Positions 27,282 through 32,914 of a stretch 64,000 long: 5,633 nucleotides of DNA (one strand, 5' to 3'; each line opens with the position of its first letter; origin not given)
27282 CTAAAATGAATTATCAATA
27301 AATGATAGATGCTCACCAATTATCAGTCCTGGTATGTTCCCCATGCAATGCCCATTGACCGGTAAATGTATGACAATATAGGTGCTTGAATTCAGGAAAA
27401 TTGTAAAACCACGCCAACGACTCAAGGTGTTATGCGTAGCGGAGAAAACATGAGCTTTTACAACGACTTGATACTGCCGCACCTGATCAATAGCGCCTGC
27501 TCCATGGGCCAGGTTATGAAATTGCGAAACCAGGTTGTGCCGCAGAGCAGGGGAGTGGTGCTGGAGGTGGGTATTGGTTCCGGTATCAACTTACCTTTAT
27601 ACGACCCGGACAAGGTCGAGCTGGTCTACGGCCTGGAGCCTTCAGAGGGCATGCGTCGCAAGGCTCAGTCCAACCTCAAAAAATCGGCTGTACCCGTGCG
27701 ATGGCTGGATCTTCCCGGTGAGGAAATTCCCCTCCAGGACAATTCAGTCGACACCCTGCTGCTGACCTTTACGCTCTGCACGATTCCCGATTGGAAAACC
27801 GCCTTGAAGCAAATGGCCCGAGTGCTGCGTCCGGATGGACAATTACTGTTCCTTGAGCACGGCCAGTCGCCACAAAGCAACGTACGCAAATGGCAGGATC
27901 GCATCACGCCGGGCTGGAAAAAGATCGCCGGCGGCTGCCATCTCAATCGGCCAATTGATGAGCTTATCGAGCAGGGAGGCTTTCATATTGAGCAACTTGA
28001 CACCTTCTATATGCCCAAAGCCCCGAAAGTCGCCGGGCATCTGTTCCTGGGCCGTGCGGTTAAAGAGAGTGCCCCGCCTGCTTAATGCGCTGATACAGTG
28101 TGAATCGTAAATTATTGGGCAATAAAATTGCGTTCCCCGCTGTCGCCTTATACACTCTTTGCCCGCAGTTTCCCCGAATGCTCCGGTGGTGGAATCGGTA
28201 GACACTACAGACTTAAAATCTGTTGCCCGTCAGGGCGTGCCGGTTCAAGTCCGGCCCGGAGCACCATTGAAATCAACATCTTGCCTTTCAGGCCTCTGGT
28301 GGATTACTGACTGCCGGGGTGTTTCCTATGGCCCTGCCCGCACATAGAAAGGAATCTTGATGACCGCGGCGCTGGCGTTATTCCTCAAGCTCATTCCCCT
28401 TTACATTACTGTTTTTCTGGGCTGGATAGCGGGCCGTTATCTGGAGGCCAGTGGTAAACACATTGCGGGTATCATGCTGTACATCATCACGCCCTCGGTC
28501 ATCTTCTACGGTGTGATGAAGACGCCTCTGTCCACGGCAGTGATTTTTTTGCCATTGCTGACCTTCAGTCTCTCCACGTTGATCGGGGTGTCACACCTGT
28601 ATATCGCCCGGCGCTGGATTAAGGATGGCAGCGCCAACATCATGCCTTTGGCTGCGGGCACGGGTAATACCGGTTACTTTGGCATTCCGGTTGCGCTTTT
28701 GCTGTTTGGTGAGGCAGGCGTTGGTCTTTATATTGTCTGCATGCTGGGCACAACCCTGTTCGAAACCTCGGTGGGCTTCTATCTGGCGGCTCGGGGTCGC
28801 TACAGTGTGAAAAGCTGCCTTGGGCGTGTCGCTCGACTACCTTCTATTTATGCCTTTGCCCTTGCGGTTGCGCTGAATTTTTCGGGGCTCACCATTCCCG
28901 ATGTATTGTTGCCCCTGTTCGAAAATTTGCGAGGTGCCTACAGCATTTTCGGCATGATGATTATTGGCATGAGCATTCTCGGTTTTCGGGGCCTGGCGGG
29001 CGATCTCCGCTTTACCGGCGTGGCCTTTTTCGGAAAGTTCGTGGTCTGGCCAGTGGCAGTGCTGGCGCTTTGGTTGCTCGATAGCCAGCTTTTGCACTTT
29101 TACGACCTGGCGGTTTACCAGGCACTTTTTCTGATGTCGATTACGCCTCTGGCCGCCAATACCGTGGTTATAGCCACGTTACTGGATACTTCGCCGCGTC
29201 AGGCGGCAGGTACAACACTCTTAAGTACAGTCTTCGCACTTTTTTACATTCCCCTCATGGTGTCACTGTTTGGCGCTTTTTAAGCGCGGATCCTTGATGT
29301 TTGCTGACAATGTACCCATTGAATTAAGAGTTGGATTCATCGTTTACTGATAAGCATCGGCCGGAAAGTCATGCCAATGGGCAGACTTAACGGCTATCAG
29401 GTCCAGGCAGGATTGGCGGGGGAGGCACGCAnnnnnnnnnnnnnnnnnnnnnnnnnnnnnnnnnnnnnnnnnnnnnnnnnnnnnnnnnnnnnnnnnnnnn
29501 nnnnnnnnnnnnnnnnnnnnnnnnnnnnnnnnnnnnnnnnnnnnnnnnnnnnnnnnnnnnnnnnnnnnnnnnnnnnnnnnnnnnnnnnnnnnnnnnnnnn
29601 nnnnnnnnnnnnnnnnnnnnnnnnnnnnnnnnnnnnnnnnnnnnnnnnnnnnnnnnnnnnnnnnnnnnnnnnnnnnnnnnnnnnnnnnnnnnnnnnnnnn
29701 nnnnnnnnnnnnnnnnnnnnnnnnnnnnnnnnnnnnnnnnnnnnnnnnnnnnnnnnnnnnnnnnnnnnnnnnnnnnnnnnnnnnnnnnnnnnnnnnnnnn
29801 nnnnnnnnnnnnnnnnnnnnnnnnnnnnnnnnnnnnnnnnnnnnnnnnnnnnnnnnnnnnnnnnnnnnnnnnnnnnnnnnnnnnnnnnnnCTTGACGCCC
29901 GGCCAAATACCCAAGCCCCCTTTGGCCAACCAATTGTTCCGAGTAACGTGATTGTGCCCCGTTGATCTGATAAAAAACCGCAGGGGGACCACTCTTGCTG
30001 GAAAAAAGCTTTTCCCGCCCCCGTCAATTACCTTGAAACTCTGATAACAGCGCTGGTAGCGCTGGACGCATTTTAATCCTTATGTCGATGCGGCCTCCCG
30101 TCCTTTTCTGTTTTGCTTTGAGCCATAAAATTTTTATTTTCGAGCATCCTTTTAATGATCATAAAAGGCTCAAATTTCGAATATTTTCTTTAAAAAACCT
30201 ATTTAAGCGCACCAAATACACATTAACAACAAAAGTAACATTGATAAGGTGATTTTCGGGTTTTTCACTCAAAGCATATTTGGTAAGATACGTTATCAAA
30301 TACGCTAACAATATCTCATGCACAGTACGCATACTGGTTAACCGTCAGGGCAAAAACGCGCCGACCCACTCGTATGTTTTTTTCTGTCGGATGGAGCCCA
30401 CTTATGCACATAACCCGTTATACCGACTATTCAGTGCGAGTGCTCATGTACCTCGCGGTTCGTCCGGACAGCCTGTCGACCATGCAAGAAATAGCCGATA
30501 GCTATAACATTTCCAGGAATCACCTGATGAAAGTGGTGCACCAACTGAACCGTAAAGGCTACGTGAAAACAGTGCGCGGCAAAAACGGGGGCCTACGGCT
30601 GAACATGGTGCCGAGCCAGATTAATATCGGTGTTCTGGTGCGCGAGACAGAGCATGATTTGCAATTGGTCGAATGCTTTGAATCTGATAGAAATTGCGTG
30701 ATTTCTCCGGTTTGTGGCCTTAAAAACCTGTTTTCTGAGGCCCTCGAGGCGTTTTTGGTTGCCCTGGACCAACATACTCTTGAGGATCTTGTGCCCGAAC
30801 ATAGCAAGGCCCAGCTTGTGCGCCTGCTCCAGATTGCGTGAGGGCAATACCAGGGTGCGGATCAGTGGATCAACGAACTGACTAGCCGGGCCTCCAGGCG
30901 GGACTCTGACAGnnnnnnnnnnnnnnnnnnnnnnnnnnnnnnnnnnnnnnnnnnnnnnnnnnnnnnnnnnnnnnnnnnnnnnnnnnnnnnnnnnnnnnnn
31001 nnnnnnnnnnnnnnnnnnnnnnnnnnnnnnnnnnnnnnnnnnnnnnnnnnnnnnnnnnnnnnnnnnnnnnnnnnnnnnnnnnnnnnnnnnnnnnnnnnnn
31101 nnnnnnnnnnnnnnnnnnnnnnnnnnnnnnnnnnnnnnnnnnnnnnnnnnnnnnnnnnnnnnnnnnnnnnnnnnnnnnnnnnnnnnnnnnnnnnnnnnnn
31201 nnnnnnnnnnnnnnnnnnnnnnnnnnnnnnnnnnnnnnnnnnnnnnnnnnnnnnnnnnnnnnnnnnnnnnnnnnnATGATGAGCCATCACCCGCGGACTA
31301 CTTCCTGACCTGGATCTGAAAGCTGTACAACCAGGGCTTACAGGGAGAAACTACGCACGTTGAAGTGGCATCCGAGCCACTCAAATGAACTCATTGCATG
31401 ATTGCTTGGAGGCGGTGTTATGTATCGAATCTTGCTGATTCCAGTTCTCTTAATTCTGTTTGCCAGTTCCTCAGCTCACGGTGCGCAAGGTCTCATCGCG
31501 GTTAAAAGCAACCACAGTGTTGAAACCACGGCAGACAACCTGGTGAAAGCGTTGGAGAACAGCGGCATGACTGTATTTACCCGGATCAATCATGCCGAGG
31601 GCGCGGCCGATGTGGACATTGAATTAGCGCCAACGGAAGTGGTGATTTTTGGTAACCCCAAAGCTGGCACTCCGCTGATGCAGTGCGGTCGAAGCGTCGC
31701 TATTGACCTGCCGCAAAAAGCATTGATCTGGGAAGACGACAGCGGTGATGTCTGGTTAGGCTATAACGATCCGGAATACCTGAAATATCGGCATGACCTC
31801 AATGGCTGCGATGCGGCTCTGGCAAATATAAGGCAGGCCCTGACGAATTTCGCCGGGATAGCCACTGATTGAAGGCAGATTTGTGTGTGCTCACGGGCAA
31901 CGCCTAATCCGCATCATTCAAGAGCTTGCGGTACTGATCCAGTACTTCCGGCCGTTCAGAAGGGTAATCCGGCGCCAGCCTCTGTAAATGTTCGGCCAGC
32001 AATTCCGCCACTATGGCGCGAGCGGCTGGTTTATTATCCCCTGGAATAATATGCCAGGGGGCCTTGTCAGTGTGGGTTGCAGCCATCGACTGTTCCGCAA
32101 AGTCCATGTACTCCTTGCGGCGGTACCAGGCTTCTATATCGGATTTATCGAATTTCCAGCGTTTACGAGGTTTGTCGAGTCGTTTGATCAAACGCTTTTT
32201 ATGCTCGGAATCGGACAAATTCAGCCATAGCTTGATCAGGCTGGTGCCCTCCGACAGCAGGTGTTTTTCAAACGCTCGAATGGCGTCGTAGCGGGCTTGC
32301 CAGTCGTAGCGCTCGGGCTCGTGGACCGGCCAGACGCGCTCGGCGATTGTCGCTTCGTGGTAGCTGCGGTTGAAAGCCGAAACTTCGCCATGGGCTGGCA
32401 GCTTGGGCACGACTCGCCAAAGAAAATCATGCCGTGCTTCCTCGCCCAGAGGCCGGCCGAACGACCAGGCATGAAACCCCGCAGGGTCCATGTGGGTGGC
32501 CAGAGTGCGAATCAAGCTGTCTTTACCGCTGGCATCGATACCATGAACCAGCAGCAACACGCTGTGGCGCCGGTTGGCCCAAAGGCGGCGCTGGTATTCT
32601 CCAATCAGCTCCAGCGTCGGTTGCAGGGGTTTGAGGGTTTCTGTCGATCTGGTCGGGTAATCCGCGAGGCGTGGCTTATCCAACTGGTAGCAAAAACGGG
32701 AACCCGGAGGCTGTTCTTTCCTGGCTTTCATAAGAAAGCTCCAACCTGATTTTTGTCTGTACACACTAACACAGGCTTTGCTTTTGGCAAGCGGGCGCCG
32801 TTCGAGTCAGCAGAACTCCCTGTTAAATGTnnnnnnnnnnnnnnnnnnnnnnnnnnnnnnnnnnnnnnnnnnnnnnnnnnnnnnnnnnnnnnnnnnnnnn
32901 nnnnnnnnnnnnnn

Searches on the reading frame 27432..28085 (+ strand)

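Call 30: search_protein_families(library=pfam, proteins=[window:27432-28085:+], max_evalue=0.001)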
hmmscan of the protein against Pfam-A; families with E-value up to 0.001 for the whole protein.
window:27432-28085:+ (217 aa): 6 families
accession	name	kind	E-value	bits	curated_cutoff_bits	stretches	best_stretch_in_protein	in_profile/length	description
PF08241.18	Methyltransf_11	-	1.5e-19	70.8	21.2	1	44-140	1-95/95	Methyltransferase domain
PF13649.12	Methyltransf_25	-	8.1e-15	55.7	27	1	43-136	1-97/97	Methyltransferase domain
PF13489.12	Methyltransf_23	-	1.9e-12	47.7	27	1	32-162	13-135/164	Methyltransferase domain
PF01209.24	Ubie_methyltran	-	1.9e-11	44.2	20.1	1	64-146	74-157/233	ubiE/COQ5 methyltransferase family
PF08242.18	Methyltransf_12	-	5.6e-10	40.3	30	1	44-138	1-98/98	Methyltransferase domain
PF13847.12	Methyltransf_31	-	1.6e-06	28.3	27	1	43-156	7-127/145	Methyltransferase domain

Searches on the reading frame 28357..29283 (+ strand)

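Call 30: search_protein_families(library=pfam, proteins=[window:28357-29283:+], max_evalue=0.001)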
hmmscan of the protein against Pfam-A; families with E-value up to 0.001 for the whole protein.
window:28357-29283:+ (308 aa): 1 family
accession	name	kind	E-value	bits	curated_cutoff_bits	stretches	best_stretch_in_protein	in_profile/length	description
PF03547.23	Mem_trans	-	4.5e-09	35.8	25.7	1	9-301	3-342/343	Membrane transport protein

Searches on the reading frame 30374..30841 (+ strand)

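Call 30: search_protein_families(library=pfam, proteins=[window:30374-30841:+], max_evalue=0.001)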
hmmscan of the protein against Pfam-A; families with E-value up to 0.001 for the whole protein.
window:30374-30841:+ (155 aa): 4 families
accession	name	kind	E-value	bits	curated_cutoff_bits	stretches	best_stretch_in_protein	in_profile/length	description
PF02082.26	Rrf2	-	5.6e-36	124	30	1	13-141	1-131/132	Iron-dependent Transcriptional regulator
PF12802.13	MarR_2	-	1.7e-05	25.3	27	1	21-68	8-54/61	MarR family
PF01978.25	TrmB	-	0.00012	22.3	25.6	1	19-70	9-58/68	Sugar-specific transcriptional regulator TrmB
PF13545.12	HTH_Crp_2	-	0.00033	21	27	1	23-70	6-57/70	Crp-like helix-turn-helix domain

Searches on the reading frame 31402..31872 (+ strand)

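Call 30: search_protein_families(library=pfam, proteins=[window:31402-31872:+], max_evalue=0.001)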
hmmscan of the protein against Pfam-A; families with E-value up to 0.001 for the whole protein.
window:31402-31872:+ (156 aa): 1 family
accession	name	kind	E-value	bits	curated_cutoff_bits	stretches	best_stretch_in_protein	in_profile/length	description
PF03625.19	DUF302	-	3.5e-20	72.1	23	1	62-124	1-63/63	Domain of unknown function DUF302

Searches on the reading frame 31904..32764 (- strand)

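Call 30: search_protein_families(library=pfam, proteins=[window:31904-32764:-], max_evalue=0.001)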
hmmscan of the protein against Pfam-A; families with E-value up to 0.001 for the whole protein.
window:31904-32764:- (286 aa): 1 family
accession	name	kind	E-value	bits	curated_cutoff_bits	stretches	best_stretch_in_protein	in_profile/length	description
PF03976.20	PPK2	-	8.3e-51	173.2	22.3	1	56-261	20-222/229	Polyphosphate kinase 2 (PPK2)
